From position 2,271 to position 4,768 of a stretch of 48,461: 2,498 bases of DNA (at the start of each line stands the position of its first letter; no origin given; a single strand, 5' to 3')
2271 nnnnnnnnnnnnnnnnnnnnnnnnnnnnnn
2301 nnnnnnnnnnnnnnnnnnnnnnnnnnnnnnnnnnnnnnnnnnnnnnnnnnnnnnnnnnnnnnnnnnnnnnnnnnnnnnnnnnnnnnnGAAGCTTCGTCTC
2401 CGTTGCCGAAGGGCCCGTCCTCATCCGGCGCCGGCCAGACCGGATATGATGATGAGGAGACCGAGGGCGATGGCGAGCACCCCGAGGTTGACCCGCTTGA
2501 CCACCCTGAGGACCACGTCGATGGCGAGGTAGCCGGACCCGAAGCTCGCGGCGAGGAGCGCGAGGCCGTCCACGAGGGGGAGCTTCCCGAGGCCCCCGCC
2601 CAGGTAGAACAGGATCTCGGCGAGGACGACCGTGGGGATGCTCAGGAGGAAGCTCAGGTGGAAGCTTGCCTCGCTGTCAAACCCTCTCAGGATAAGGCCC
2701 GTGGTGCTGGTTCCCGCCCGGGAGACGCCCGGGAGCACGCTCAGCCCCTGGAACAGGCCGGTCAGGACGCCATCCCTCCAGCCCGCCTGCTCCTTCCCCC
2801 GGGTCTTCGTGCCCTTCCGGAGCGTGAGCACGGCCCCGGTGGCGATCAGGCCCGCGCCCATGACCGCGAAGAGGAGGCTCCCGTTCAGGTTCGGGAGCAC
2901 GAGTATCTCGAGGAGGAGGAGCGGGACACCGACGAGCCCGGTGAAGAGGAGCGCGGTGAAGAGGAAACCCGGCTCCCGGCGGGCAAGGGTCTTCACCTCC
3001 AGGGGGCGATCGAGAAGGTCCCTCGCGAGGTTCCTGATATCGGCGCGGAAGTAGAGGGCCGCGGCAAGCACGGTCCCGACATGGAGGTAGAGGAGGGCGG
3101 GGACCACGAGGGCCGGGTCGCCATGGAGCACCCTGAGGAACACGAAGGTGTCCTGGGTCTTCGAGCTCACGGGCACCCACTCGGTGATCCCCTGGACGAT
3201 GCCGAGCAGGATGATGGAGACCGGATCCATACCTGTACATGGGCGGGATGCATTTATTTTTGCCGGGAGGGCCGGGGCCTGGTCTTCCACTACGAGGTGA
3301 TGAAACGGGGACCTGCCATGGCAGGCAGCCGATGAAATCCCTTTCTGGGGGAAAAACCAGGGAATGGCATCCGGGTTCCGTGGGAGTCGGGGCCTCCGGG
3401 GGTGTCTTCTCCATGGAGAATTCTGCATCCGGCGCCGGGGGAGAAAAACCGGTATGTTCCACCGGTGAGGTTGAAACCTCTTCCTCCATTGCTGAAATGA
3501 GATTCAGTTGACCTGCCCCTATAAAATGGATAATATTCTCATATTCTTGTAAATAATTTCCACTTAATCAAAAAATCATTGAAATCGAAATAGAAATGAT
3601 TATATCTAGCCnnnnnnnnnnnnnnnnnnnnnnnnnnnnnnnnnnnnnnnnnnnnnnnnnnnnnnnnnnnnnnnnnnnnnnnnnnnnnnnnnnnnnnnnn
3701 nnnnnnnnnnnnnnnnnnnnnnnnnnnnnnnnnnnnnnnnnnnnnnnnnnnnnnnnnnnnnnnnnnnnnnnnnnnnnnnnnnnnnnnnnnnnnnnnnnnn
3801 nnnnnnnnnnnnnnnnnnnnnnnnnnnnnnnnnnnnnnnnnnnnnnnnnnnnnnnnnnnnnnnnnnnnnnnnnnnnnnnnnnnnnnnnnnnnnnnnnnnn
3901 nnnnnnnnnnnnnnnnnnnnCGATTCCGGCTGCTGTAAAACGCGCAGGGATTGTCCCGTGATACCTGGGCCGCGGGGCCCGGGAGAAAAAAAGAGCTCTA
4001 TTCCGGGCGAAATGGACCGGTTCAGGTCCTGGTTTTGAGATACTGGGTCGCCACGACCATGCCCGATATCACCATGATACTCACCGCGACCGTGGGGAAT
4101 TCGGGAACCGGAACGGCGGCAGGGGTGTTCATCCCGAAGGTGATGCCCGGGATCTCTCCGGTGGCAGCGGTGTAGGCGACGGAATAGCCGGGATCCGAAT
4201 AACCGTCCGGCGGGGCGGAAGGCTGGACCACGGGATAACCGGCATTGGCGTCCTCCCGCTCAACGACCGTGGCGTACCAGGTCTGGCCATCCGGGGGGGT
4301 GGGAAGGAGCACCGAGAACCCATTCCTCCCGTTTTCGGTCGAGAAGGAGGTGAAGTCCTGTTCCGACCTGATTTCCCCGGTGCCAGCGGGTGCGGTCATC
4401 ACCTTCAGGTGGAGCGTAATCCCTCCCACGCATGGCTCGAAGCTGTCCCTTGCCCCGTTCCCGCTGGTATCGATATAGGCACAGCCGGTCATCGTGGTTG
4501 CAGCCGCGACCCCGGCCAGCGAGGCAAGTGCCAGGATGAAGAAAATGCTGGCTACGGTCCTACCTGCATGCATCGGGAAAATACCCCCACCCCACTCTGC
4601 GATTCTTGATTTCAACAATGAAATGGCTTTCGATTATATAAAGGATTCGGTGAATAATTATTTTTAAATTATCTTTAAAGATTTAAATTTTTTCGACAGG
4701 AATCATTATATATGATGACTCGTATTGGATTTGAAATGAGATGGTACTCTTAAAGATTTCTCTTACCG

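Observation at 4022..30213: Archaeal counterpart of the bacterial exosortase/PEP-CTERM EPS locus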

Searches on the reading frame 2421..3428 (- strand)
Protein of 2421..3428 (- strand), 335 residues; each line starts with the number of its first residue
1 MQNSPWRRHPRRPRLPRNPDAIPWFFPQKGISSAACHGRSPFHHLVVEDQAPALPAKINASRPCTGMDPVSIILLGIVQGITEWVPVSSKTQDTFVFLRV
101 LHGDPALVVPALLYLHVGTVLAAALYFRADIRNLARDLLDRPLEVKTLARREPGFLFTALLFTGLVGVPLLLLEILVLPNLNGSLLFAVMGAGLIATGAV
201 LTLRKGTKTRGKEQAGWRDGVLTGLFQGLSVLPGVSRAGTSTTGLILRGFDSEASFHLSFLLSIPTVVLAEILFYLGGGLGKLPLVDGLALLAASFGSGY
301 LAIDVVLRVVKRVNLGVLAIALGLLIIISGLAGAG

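Call 8: search_protein_families(library=pfam, proteins=[window:2421-3428:-], max_evalue=0.01)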
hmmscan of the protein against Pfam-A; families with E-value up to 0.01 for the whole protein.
window:2421-3428:- (335 aa): 1 family
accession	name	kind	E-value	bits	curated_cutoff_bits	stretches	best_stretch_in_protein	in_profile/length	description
PF02673.24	BacA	-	4e-41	141.9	33.4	1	73-320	2-249/257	Bacitracin resistance protein BacA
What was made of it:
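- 2421..3428 (-): BacA/UppP polyprenyl-diphosphate phosphatase homologue, just outside the finding. A possible carrier-lipid recycling partner. PF02673 141.9 bits (call 8).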

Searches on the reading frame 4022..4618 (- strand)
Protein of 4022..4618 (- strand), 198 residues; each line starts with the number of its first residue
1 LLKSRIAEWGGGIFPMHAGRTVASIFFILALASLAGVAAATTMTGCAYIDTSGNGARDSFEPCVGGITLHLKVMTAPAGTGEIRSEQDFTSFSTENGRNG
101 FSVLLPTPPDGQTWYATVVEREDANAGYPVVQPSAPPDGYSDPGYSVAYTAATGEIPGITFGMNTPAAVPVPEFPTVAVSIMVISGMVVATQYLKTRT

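Call 5: search_protein_families(library=ncbifam, proteins=[window:4022-4618:-], max_evalue=0.01)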
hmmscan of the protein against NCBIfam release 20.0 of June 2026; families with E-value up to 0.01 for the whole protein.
window:4022-4618:- (198 aa): 0 families

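Call 7: search_protein_families(library=pfam, proteins=[window:4022-4618:-], max_evalue=0.01)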
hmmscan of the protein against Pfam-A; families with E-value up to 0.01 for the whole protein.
window:4022-4618:- (198 aa): 0 families

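Call 23: search_protein_families(library=pfam, proteins=[window:4022-4618:-], max_evalue=10)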
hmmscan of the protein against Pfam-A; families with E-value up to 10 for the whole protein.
window:4022-4618:- (198 aa): 1 family
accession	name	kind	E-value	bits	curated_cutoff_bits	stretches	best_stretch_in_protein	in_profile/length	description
PF14030.11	DUF4245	-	0.022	15.2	30.1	2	115-167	40-89/165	Protein of unknown function (DUF4245)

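Call 59: search_protein_families(library=ncbifam, proteins=[window:4022-4618:-], max_evalue=10)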
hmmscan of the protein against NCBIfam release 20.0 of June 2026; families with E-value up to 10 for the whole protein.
window:4022-4618:- (198 aa): 3 families
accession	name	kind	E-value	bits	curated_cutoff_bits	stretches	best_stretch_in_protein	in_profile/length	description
NF011704.0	PRK15124.1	equivalog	0.11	12.4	184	1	3-41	18-56/176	RNA 2',3'-cyclic phosphodiesterase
NF050188.1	OxThioModRiPPHvfA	equivalog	0.15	12.7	95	1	31-88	4-60/96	oxazolone/thioamide-modified RiPP metallophore HvfA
TIGR03024.1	arch_PEF_CTERM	domain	0.2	12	23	1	171-184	1-12/25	PEF-CTERM sorting domain-containing protein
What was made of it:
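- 4022..4618 (-): PEF-CTERM substrate protein (198-aa ORF; probable start at Met17). It has an N-terminal signal-like helix and the C-terminal tripartite signal PEFPT + TM helix + KTRT. TIGR03024 gives only 12 bits against a cut-off of 23 (call 59).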
